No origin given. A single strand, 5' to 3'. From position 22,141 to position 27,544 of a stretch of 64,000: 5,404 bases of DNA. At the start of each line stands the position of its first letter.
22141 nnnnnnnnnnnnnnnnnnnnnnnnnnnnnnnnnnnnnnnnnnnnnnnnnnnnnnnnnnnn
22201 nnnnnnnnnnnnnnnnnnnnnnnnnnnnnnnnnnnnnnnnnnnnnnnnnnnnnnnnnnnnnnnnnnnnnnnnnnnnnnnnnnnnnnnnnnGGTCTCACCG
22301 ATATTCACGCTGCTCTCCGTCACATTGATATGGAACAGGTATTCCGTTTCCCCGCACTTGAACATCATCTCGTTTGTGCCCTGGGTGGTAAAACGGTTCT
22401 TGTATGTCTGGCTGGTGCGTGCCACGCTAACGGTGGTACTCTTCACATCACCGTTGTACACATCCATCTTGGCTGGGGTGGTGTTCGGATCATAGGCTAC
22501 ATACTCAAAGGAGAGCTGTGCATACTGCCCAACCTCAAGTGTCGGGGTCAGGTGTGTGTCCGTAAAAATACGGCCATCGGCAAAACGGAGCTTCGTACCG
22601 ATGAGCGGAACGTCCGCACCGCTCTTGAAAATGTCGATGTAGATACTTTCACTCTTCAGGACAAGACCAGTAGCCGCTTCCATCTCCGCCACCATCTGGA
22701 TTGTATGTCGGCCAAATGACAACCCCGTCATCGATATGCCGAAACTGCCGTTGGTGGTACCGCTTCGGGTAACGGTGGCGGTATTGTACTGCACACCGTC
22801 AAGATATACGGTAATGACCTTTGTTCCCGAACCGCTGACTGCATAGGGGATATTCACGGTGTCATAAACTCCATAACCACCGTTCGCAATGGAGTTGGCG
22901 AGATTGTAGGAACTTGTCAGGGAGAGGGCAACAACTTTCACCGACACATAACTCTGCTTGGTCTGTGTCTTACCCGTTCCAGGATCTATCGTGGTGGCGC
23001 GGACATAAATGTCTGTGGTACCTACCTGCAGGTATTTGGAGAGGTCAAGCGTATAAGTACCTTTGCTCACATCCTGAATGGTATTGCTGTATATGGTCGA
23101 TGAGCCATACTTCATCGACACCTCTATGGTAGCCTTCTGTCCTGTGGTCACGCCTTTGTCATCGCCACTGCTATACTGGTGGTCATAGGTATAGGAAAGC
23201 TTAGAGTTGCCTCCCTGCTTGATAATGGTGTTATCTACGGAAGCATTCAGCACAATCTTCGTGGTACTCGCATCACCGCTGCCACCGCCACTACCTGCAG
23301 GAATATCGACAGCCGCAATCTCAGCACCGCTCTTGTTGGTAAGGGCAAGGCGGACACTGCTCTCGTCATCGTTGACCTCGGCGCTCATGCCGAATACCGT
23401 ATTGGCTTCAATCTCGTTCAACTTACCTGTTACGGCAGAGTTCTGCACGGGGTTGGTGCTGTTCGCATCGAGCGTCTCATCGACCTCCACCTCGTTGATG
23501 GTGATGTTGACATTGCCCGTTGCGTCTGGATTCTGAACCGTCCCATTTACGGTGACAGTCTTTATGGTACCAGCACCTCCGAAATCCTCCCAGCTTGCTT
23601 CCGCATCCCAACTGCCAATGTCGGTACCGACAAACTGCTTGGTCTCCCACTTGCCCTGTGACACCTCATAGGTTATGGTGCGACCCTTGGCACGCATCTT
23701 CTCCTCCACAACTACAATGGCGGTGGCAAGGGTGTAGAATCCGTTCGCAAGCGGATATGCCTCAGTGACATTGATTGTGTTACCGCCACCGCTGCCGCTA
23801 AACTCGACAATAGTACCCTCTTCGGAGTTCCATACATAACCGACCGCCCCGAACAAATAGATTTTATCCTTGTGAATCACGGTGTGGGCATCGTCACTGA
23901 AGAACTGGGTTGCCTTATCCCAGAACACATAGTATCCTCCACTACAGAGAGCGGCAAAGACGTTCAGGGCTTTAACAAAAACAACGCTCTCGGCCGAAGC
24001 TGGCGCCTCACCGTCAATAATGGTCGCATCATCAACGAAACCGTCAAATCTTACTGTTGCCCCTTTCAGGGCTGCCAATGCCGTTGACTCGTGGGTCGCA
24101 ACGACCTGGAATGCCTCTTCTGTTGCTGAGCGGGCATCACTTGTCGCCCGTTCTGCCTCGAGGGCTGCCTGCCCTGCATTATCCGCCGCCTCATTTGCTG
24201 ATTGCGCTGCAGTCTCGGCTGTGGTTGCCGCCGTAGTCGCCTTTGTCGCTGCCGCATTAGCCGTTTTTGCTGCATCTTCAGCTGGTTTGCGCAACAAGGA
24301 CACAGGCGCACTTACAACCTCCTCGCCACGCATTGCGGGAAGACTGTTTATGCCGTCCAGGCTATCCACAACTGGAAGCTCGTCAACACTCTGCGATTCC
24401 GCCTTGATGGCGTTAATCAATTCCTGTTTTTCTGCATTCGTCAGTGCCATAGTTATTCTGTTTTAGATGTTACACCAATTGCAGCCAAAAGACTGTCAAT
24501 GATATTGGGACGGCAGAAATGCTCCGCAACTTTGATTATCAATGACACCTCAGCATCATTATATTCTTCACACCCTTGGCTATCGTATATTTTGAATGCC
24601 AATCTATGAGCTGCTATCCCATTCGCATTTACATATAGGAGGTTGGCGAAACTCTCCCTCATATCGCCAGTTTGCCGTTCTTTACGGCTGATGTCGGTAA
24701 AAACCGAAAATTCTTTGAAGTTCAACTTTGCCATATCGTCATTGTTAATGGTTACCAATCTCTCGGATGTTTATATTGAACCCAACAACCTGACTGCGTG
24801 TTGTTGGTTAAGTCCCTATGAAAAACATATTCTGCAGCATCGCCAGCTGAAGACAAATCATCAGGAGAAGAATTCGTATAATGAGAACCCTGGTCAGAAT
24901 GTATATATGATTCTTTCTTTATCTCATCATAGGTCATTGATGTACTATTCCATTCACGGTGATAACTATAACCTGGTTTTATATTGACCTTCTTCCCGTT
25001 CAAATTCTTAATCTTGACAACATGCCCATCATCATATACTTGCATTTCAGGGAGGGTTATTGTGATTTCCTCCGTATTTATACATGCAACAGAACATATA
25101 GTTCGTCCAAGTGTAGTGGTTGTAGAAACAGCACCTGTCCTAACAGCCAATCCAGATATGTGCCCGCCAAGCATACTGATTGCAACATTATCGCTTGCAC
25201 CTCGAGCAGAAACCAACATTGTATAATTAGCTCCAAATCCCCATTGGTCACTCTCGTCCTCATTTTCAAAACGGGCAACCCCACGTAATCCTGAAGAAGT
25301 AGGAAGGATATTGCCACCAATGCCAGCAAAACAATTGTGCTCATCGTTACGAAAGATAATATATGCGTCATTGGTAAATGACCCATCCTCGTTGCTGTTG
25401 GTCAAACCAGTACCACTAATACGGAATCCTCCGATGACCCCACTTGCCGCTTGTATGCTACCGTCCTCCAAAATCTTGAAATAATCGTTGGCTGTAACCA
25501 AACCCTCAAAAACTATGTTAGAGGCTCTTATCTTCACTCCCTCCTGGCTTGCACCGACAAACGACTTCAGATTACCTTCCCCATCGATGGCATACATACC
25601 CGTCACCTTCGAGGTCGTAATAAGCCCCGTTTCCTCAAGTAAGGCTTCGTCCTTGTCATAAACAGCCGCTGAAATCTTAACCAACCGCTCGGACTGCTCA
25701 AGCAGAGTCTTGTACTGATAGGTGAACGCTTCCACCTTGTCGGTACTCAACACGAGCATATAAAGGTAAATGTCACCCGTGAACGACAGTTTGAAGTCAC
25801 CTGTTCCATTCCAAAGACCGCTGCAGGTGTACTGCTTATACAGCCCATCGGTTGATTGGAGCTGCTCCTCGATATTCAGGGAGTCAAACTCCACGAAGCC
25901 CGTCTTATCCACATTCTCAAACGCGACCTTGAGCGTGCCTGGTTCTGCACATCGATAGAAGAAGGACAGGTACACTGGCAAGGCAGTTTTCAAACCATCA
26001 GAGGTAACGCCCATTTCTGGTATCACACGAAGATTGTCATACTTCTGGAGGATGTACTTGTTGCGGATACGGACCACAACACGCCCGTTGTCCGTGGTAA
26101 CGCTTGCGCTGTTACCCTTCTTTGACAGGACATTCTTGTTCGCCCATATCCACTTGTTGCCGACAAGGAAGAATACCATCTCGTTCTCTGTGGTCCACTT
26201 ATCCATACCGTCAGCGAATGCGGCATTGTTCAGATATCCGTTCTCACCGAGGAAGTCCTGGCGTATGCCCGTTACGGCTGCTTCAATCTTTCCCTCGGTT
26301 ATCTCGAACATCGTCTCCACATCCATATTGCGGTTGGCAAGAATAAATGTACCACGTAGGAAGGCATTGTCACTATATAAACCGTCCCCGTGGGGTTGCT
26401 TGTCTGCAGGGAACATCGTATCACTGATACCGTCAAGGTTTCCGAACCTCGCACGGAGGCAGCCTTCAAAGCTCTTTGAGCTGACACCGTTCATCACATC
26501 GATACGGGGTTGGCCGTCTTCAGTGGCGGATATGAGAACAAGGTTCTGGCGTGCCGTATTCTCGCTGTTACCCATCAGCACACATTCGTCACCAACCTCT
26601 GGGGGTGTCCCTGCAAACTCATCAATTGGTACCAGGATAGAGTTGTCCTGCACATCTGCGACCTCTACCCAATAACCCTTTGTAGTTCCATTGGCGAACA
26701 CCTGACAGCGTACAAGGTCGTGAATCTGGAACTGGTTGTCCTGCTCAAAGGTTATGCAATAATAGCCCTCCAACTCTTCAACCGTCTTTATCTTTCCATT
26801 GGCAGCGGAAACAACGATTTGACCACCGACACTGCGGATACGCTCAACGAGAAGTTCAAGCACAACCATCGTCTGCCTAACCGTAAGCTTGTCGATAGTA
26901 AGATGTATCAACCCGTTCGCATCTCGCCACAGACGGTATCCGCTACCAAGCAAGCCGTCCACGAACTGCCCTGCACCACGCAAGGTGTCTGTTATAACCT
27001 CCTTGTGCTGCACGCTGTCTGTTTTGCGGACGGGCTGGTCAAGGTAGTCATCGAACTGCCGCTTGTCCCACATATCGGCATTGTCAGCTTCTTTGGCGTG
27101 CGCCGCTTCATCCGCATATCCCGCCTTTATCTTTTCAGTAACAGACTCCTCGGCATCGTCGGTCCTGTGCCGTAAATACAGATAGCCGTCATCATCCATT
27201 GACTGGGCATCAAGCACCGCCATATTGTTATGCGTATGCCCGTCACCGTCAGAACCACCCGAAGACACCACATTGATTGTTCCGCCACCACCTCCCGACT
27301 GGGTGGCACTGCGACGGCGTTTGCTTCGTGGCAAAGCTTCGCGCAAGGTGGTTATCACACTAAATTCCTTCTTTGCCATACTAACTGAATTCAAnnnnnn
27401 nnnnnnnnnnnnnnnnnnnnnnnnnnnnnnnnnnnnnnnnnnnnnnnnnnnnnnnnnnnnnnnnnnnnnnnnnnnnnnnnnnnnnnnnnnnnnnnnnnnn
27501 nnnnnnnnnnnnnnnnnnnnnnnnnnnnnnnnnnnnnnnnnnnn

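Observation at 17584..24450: Giant 2288-aa DGR target combining LamG-like, CotH-like, LRR-like and C-type-lectin-like modules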

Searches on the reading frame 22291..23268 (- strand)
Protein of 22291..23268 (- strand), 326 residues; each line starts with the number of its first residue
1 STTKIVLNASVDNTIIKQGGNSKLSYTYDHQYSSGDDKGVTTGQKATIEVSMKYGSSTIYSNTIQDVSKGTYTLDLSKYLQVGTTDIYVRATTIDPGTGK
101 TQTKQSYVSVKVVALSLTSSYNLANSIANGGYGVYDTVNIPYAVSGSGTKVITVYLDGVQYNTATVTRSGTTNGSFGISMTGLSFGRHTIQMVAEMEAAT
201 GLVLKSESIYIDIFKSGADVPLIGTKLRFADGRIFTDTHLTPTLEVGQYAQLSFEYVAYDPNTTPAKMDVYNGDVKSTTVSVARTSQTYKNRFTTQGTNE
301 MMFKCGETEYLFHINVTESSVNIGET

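Call 85: search_protein_families(library=pfam, proteins=[window:22291-23268:-], max_evalue=0.1)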
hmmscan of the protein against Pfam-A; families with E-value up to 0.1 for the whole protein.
window:22291-23268:- (326 aa): 3 families
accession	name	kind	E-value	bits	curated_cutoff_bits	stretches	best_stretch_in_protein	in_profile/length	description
PF12690.13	BsuPI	-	0.0044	17.4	22.9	0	46-75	62-93/101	Intracellular proteinase inhibitor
PF14783.12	BBS2_Mid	-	0.076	13.6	27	0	75-140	10-70/108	Ciliary BBSome complex subunit 2, middle region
PF12509.13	DUF3715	-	0.085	13.3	28.5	0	22-92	24-92/150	Protein of unknown function (DUF3715)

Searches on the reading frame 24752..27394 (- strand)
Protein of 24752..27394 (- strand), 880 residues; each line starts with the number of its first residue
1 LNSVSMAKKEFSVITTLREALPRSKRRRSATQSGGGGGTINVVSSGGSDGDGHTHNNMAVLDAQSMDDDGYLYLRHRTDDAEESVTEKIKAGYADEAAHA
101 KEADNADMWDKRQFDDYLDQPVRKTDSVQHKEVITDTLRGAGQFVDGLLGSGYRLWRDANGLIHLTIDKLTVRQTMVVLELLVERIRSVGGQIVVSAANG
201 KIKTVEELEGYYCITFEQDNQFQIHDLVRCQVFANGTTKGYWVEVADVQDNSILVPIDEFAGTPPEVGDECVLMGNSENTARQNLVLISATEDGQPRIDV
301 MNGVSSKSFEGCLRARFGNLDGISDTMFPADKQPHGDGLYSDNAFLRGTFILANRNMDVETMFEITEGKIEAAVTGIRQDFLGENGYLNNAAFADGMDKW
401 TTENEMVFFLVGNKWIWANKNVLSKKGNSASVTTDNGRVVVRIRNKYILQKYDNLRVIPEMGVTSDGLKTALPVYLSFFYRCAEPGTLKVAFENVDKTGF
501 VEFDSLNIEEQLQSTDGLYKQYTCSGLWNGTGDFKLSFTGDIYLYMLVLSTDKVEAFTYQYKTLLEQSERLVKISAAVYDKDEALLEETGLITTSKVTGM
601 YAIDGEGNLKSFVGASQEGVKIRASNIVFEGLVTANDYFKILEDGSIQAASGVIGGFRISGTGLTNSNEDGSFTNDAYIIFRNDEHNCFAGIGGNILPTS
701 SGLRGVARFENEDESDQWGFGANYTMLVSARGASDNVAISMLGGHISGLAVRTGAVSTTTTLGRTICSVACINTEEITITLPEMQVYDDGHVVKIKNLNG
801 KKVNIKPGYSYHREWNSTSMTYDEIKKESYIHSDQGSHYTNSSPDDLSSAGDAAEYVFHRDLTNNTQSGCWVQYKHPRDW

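Call 6: search_protein_families(library=pfam, proteins=[window:24752-27394:-], max_evalue=0.01)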
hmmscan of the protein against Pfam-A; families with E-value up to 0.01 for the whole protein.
window:24752-27394:- (880 aa): 0 families

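Call 8: search_protein_families(library=phrogs, proteins=[window:24752-27394:-], max_evalue=0.01)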
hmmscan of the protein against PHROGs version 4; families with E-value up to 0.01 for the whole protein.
window:24752-27394:- (880 aa): 5 families
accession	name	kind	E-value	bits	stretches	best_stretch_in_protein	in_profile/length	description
phrog_22546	-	unknown function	2.6e-221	738.7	2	133-660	566-1105/1386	-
phrog_33450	-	tail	1.7e-59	202.2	2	235-373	723-860/2038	tail fiber protein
phrog_26822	-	unknown function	3.1e-32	112.9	1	9-216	3-218/530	-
phrog_38044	-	unknown function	7.4e-18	64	1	131-315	893-1093/3576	-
phrog_17422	-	unknown function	9.3e-11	41.3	1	143-306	561-754/961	-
